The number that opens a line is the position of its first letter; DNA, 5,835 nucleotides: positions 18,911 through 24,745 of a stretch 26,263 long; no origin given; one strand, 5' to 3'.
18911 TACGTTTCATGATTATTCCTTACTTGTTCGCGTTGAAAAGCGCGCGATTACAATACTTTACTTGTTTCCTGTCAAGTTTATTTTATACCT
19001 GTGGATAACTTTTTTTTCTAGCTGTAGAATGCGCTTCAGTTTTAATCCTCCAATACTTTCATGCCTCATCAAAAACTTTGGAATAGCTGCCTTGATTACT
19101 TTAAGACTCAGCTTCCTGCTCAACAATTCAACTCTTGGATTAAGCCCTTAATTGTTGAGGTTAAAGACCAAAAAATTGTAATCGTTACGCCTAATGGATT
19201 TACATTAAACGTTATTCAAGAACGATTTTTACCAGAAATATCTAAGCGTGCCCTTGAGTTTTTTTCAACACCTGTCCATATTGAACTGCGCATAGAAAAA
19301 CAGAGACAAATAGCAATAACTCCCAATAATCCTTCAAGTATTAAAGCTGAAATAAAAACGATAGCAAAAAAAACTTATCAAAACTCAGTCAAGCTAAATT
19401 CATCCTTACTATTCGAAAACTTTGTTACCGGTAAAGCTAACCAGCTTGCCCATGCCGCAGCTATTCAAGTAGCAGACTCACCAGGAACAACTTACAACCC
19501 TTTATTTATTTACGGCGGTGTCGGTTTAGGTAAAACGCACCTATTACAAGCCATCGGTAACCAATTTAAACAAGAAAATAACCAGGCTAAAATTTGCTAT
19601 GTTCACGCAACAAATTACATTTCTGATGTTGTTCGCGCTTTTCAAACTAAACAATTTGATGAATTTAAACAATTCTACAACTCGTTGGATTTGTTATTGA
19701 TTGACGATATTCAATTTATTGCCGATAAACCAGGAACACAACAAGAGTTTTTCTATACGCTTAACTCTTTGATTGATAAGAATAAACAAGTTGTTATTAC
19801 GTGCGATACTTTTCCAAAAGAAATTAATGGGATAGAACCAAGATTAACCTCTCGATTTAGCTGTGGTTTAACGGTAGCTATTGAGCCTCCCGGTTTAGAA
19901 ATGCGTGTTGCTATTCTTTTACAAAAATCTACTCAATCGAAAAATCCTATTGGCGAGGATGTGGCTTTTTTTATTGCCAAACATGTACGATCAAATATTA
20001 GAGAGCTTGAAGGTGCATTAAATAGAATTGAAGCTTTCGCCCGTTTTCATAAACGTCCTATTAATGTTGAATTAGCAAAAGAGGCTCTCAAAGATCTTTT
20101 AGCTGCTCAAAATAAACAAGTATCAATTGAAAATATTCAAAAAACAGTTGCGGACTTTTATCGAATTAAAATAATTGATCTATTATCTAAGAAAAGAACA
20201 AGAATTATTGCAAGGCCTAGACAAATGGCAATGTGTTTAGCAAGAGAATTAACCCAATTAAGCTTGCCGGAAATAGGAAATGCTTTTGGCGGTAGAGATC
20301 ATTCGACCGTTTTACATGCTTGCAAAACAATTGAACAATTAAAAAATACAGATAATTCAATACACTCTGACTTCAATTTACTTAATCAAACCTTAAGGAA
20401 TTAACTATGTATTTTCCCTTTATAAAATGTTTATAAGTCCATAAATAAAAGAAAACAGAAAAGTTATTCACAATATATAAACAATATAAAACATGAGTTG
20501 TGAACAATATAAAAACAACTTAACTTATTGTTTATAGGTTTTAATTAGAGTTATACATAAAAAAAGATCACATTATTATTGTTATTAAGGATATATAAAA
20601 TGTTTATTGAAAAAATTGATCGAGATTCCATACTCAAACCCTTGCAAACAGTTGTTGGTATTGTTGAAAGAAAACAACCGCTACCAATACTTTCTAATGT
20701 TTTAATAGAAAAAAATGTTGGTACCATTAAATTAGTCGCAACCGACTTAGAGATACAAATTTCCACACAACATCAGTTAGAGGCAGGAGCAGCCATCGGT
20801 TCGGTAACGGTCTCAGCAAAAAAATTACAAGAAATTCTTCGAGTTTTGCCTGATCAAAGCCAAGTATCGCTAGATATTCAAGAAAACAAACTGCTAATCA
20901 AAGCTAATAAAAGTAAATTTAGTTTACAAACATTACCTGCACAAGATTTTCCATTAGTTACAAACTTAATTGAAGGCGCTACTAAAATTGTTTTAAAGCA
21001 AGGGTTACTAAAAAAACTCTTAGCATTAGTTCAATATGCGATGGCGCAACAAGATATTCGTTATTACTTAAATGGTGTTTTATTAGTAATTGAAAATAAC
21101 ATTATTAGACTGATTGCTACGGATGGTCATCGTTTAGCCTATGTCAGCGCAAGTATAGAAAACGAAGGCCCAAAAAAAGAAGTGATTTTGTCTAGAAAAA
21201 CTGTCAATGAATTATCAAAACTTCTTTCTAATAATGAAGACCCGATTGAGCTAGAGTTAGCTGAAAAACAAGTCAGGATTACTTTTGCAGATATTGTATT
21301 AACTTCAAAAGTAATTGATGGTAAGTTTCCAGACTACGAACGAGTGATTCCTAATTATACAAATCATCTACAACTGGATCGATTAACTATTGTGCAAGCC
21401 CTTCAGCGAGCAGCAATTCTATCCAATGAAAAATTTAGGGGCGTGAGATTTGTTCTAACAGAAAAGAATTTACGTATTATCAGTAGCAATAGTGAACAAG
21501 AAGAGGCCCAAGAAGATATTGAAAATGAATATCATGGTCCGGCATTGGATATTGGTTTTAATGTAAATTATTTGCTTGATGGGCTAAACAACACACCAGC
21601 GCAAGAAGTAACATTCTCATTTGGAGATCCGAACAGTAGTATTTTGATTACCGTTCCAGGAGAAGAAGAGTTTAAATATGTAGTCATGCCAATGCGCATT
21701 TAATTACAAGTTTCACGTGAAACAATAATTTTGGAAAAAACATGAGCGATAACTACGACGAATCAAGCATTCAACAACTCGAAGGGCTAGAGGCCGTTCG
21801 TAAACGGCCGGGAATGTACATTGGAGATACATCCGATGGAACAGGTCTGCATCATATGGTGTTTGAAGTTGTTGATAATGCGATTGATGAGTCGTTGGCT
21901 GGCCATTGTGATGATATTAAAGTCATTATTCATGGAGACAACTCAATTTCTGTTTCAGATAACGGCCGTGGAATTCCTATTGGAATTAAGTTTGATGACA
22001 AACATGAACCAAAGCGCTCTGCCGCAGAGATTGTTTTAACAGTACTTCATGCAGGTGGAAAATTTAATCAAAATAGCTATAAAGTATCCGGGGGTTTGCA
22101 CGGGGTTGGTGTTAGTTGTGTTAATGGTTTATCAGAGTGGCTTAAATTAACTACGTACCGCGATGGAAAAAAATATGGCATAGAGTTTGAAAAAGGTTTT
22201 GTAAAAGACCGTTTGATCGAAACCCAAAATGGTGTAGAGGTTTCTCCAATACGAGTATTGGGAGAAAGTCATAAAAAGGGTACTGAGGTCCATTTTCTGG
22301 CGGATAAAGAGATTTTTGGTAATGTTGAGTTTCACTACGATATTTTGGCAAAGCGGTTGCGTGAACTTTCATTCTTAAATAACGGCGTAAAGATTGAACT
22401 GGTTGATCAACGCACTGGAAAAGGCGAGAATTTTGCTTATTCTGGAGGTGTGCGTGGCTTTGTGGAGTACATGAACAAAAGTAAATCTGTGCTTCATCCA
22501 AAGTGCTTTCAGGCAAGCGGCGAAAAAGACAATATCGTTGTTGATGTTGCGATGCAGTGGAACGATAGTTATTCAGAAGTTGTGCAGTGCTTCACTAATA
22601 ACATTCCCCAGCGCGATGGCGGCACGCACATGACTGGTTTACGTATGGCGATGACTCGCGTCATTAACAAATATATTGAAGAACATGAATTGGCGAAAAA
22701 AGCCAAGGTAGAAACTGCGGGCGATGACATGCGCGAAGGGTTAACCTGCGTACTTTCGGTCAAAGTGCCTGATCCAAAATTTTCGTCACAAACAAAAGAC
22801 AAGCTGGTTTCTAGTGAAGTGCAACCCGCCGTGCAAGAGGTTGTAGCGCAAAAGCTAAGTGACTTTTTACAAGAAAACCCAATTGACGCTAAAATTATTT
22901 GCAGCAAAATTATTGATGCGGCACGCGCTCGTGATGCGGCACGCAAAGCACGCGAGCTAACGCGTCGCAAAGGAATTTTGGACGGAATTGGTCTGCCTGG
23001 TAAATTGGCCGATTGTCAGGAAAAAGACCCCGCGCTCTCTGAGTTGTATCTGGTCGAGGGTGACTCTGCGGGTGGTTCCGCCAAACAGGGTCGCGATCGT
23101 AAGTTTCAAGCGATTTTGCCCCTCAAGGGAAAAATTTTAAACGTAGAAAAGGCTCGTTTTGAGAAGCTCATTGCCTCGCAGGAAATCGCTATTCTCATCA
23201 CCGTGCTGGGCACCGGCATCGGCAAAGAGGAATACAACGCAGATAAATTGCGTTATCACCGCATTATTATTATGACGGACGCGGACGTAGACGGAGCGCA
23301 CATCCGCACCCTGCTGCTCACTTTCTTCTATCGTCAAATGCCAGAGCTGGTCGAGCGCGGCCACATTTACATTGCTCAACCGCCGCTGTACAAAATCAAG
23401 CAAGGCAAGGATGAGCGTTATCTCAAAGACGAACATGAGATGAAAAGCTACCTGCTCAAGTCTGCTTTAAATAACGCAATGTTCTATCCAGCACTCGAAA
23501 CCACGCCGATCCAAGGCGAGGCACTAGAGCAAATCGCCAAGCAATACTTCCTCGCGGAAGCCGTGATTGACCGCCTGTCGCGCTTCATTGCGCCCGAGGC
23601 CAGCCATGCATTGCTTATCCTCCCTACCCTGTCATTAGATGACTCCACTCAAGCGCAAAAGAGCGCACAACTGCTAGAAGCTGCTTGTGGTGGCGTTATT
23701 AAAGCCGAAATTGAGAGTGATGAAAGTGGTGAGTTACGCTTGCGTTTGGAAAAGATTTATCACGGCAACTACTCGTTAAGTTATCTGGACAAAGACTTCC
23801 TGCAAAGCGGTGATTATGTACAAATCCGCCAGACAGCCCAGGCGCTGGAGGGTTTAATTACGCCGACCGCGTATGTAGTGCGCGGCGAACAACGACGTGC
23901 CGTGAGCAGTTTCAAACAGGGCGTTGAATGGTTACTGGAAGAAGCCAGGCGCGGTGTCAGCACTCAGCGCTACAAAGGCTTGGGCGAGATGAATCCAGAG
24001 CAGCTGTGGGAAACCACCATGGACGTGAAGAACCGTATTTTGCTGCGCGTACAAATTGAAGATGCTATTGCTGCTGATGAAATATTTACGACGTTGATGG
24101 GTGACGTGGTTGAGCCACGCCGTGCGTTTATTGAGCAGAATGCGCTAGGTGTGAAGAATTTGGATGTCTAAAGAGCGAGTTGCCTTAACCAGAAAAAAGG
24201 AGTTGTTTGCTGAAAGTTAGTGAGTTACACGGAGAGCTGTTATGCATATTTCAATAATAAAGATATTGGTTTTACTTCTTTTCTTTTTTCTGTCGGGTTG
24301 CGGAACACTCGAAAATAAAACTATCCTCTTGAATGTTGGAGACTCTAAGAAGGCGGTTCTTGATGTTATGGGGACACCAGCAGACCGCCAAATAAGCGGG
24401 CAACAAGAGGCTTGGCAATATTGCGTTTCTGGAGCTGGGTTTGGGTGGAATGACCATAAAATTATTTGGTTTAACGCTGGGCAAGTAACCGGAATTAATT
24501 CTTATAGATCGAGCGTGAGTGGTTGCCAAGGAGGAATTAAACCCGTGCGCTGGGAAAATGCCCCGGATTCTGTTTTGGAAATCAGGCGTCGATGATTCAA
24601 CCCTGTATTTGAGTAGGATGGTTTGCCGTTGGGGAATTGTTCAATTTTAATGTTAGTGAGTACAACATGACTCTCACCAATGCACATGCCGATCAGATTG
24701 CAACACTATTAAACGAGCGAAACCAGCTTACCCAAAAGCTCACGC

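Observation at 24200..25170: Cryptic integrase-less integron cassette pair wedged between gyrB and topA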

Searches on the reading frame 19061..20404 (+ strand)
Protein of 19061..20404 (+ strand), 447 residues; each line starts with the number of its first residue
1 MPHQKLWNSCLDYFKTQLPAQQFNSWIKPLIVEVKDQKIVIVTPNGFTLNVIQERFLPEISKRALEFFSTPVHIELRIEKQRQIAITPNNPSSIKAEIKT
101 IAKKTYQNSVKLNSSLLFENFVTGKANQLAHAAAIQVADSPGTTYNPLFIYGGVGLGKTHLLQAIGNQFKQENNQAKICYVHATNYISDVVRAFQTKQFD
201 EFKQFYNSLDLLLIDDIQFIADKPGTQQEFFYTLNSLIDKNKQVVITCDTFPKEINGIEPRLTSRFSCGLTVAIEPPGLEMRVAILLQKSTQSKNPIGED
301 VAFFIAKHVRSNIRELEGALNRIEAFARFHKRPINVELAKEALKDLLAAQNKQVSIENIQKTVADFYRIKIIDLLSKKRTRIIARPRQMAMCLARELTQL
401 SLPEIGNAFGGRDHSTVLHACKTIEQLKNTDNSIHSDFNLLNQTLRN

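Call 72: find_homologous_proteins(query=window:19061-20404:+, max_evalue=1e-100)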
Query window:19061-20404:+ (447 aa): 7998 proteins with E <= 1e-100 among 8000 candidates; the best 120 are listed.
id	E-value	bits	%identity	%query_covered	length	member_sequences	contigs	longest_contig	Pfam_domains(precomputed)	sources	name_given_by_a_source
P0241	5.1e-295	996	100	100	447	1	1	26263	PF13535.12,PF11638.14,PF00308.25,PF08299.18,PF00004.36,PF01637.25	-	-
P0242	3.7e-280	947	94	100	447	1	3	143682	PF13173.13,PF11638.14,PF00308.25,PF08299.18,PF00004.36,PF01637.25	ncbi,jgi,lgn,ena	ncbi:MAG: chromosomal replication initiator protein DnaA [Gallionellaceae bacterium]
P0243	3.7e-279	944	94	100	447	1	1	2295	PF11638.14,PF00308.25,PF08299.18,PF00004.36,PF01637.25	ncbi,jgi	-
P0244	2.1e-278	941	94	100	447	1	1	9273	PF11638.14,PF00308.25,PF08299.18,PF00004.36,PF01637.25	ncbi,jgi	-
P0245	7.3e-262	887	89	100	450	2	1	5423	PF11638.14,PF00308.25,PF08299.18,PF00004.36,PF01637.25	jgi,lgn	jgi:chromosomal replication initiator protein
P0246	1.2e-252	856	86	100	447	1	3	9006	PF11638.14,PF00308.25,PF08299.18,PF00004.36,PF13401.13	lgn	-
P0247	3.5e-249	845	85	100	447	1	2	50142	PF11638.14,PF00308.25,PF08299.18,PF00004.36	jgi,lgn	jgi:chromosomal replication initiator protein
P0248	4.0e-249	845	84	100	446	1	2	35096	PF11638.14,PF01695.24,PF00308.25,PF08299.18,PF00004.36,PF01637.25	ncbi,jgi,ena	ncbi:MAG: chromosomal replication initiator protein DnaA [Gallionellaceae bacterium]|jgi:chromosomal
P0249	4.9e-249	845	85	100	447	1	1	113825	PF11638.14,PF00308.25,PF08299.18,PF00004.36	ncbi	-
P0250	6.8e-249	844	84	100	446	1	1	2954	PF11638.14,PF01695.24,PF00308.25,PF08299.18,PF00004.36,PF01637.25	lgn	-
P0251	1.4e-248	843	84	100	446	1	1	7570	PF11638.14,PF01695.24,PF00308.25,PF08299.18,PF00004.36,PF01637.25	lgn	-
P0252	2.9e-248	842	85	100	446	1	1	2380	PF11638.14,PF00308.25,PF08299.18,PF00004.36,PF01637.25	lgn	-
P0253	4.6e-248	841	85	100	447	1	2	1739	PF11638.14,PF00308.25,PF08299.18,PF00004.36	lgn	-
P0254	6.4e-248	841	84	100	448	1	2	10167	PF11638.14,PF01695.24,PF00308.25,PF08299.18,PF00004.36,PF11490.14,PF01637.25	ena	-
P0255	7.0e-248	841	84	100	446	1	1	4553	PF11638.14,PF01695.24,PF00308.25,PF08299.18,PF00004.36,PF01637.25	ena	-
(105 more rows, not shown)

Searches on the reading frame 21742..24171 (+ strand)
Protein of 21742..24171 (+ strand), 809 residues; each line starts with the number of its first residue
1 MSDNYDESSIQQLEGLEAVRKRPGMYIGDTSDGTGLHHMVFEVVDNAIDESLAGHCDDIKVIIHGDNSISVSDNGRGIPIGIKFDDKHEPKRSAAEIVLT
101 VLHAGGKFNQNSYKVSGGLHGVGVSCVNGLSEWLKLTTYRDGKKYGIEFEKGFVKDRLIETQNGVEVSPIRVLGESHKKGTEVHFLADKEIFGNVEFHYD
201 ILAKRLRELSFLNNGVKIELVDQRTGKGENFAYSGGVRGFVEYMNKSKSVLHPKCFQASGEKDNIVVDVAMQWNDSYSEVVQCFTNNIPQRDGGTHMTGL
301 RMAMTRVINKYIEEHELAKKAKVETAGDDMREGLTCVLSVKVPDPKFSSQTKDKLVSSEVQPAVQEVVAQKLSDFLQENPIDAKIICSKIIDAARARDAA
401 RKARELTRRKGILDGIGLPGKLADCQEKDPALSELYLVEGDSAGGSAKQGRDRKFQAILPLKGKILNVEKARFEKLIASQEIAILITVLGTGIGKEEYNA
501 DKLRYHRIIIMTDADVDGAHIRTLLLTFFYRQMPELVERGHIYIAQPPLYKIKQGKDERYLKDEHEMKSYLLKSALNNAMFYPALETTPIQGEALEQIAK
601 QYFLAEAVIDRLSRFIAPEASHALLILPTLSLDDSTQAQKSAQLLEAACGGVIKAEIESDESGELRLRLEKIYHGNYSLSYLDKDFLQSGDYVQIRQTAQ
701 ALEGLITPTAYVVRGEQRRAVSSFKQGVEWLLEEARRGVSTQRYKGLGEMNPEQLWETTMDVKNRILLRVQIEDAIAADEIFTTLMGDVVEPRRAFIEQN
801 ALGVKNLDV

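Call 6: search_protein_families(library=pfam, proteins=[window:21742-24171:+], max_evalue=0.1)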
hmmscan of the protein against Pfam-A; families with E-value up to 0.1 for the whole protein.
window:21742-24171:+ (809 aa): 7 families
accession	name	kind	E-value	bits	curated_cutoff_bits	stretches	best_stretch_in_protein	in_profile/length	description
PF00204.31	DNA_gyraseB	-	1.3e-58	197.7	27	1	236-405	1-172/173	DNA gyrase B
PF18053.6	GyrB_insert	-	2e-43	148.6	26.1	1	579-735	1-167/167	DNA gyrase B subunit insert domain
PF00986.26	DNA_gyraseB_C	-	9.5e-30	103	29.8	1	737-798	2-63/63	DNA gyrase B subunit, carboxyl terminus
PF01751.28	Toprim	-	4e-19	69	23.1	1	434-546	1-95/96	Toprim domain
PF02518.31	HATPase_c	-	1.3e-15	58.2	26.4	1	32-135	2-88/111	Histidine kinase-, DNA gyrase B-, and HSP90-like ATPase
PF21249.2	GyrB_hook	-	5.7e-09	35.8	23.7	1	548-576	1-29/29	GyrB, hook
PF13662.12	Toprim_4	-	0.041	14.6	25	0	481-519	19-64/85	Toprim domain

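Call 7: search_protein_families(library=ncbifam, proteins=[window:21742-24171:+], max_evalue=0.1)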
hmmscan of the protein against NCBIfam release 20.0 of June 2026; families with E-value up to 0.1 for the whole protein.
window:21742-24171:+ (809 aa): 6 families
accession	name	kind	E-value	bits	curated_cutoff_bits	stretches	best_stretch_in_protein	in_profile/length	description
NF011501.0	PRK14939.1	subfamily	0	1270.2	796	1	2-809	7-803/803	DNA gyrase subunit B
TIGR01059.1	gyrB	equivalog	4.9e-289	960.3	882.4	1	5-809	1-639/639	DNA topoisomerase (ATP-hydrolyzing) subunit B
NF004189.0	PRK05644.1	subfamily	2.8e-275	914.7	740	2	2-573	7-562/641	DNA gyrase subunit B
TIGR01058.1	parE_Gpos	equivalog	5.4e-223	741.9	899.95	2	1-573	1-561/637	DNA topoisomerase IV subunit B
TIGR01055.1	parE_Gneg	equivalog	2.5e-168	561.4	723.35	2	3-571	2-547/625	DNA topoisomerase IV subunit B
TIGR00585.2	mutl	equivalog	0.055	12.3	180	1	40-79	25-62/555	DNA mismatch repair endonuclease MutL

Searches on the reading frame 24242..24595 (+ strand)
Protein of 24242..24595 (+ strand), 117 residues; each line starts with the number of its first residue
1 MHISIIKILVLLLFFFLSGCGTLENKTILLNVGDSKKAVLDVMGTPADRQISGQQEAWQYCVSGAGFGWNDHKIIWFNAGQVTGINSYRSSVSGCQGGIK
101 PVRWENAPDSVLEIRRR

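Call 6: search_protein_families(library=pfam, proteins=[window:24242-24595:+], max_evalue=0.1)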
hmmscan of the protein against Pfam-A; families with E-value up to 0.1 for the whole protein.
window:24242-24595:+ (117 aa): 2 families
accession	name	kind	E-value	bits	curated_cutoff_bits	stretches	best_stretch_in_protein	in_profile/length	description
PF04355.18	BamE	-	0.026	14.8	23.2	1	30-62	12-43/71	Outer membrane protein assembly factor BamE domain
PF12574.13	120_Rick_ant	-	0.058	13.1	25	1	86-107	57-78/240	120 KDa Rickettsia surface antigen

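Call 7: search_protein_families(library=ncbifam, proteins=[window:24242-24595:+], max_evalue=0.1)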
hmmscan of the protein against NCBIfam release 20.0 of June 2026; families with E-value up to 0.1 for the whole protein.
window:24242-24595:+ (117 aa): 3 families
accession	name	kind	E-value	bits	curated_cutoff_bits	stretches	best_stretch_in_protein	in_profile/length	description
NF047847.2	SS_mature_LptM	equivalog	0.0057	16.7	27.7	1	1-21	1-21/31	LPS translocon maturation chaperone LptM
NF047769.1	LIC10067_lipo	equivalog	0.04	13.1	200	1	1-79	1-82/239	LIC10067 family putative lipoprotein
NF058647.1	lipo_LytA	equivalog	0.068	13.4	110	1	8-27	6-25/107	acidic lipoprotein LytA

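Call 45: find_homologous_proteins(query=window:24242-24595:+)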
Query window:24242-24595:+ (117 aa): 122 proteins with E <= 0.001 among 125 candidates; the best 120 are listed.
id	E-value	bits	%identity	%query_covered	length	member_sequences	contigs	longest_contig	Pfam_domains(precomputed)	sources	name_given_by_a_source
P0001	7.5e-74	263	100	100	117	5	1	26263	-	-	-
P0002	4.2e-64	232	93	92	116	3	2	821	-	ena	-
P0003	9.2e-60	218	83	96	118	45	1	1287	-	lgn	-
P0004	1.5e-58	214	80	100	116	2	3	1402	-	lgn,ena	-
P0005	3.2e-58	213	82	93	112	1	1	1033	-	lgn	-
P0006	7.5e-58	212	79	97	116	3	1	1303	-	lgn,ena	-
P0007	1.1e-56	208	76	97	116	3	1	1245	-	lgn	-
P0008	6.5e-56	205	76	100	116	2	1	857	-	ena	-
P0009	9.8e-56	205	74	100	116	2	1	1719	-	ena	-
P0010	1.7e-55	204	81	92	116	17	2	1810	-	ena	-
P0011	5.1e-55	203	81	89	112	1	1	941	-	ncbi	-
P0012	7.7e-55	202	78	93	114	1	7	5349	-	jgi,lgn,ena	jgi:hypothetical protein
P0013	8.1e-55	202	79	96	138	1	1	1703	-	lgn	-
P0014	2.3e-54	200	77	96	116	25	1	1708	-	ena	-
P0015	3.5e-54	200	76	97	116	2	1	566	-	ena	-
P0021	1.2e-52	195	79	85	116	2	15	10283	-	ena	-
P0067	8.3e-42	160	63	94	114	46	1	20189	-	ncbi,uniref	ncbi:hypothetical protein [Vibrio diabolicus]|uniref:hypothetical protein n=1 Tax=Vibrio diabolicus 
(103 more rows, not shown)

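Call 47: find_encoding_contigs(protein=P0002, flank=3000, max_places=3)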
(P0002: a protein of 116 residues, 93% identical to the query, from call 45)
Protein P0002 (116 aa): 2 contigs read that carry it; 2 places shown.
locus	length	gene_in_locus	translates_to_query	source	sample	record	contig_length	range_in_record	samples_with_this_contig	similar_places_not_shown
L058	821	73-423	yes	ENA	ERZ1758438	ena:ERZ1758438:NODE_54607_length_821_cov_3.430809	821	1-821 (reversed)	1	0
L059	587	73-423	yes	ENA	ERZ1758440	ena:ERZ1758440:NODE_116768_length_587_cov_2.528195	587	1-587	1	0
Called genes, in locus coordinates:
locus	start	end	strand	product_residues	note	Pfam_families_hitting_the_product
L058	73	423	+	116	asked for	-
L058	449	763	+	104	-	-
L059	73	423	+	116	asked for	-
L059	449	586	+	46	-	?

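Call 48: find_encoding_contigs(protein=P0012, flank=3000, max_places=4)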
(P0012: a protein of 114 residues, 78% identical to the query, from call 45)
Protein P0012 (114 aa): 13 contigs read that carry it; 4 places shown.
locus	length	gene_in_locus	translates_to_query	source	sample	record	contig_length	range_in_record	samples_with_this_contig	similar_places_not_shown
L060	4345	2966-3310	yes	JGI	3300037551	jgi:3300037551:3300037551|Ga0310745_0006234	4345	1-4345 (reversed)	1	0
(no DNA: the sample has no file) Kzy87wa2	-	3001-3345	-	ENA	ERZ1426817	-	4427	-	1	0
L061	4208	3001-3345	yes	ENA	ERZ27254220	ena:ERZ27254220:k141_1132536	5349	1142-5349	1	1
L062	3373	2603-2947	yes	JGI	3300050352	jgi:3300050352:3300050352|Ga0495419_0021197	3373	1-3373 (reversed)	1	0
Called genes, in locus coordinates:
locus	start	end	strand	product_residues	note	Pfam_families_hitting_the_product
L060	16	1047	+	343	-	PF13538:UvrD_C_2 (weak), PF13280:WYL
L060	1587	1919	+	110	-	-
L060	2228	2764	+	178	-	-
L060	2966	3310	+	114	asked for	-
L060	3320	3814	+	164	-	-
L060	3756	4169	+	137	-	-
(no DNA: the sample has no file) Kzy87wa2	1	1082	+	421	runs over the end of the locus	?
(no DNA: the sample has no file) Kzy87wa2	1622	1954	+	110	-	-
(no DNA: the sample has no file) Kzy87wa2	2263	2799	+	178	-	-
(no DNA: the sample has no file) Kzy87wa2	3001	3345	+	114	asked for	-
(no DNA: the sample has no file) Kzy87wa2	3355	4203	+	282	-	-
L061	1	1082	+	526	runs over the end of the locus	PF02689:Herpes_Helicase (faint), PF05970:PIF1, PF13245:AAA_19, PF13604:AAA_30, PF01443:Viral_helicase1 (faint), PF13538:UvrD_C_2 (weak), PF13280:WYL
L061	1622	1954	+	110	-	-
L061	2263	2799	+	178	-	-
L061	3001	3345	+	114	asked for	-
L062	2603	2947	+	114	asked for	-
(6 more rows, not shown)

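Call 49: find_encoding_contigs(protein=P0021, flank=3000, max_places=4)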
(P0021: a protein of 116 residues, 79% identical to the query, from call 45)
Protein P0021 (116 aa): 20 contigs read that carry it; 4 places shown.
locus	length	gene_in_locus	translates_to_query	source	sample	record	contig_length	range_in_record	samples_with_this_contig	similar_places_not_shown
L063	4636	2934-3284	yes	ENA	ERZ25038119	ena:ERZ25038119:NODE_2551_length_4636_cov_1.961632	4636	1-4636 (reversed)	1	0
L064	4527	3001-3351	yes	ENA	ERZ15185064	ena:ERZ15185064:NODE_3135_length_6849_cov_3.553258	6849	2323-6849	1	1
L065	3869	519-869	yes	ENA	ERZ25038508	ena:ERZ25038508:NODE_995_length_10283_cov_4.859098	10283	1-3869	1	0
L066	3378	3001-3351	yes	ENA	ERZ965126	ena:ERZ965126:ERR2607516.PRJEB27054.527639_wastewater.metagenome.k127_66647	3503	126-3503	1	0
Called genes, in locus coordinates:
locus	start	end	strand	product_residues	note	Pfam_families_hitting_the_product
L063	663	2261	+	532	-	PF00270:DEAD, PF04851:ResIII (weak), PF13245:AAA_19 (faint), PF00271:Helicase_C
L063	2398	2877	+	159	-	-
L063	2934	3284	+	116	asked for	-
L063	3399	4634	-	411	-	?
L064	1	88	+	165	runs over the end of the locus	PF00565:SNase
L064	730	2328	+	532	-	PF00270:DEAD, PF04851:ResIII (weak), PF13245:AAA_19 (faint), PF00271:Helicase_C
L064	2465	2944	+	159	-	-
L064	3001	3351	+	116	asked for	-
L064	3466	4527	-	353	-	?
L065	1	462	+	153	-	?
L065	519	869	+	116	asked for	-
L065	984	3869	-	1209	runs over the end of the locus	PF05359:DUF748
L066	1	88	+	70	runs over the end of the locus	?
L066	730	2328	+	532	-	PF00270:DEAD, PF04851:ResIII (weak), PF13245:AAA_19 (faint), PF00271:Helicase_C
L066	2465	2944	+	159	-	-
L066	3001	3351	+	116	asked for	-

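Call 71: find_encoding_contigs(protein=P0067, flank=4000, max_places=2)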
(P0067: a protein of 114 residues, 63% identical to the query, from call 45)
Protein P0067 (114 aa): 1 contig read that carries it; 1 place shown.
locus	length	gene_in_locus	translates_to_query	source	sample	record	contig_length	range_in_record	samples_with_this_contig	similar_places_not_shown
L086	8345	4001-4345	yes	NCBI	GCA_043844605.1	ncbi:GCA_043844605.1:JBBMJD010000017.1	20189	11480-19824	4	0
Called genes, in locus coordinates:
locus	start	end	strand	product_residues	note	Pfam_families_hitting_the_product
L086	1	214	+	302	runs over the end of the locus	PF15575:Imm49 (weak)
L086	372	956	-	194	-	-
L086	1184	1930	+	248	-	PF00795:CN_hydrolase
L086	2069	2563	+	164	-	PF00583:Acetyltransf_1 (weak), PF13302:Acetyltransf_3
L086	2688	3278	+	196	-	-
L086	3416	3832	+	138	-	PF07007:LprI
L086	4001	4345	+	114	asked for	-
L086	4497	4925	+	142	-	PF00583:Acetyltransf_1, PF13673:Acetyltransf_10 (faint), PF13508:Acetyltransf_7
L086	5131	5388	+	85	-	PF02604:PhdYeFM_antitox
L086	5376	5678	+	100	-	PF05016:ParE_toxin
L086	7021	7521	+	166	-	PF10754:DUF2569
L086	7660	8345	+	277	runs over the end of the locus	-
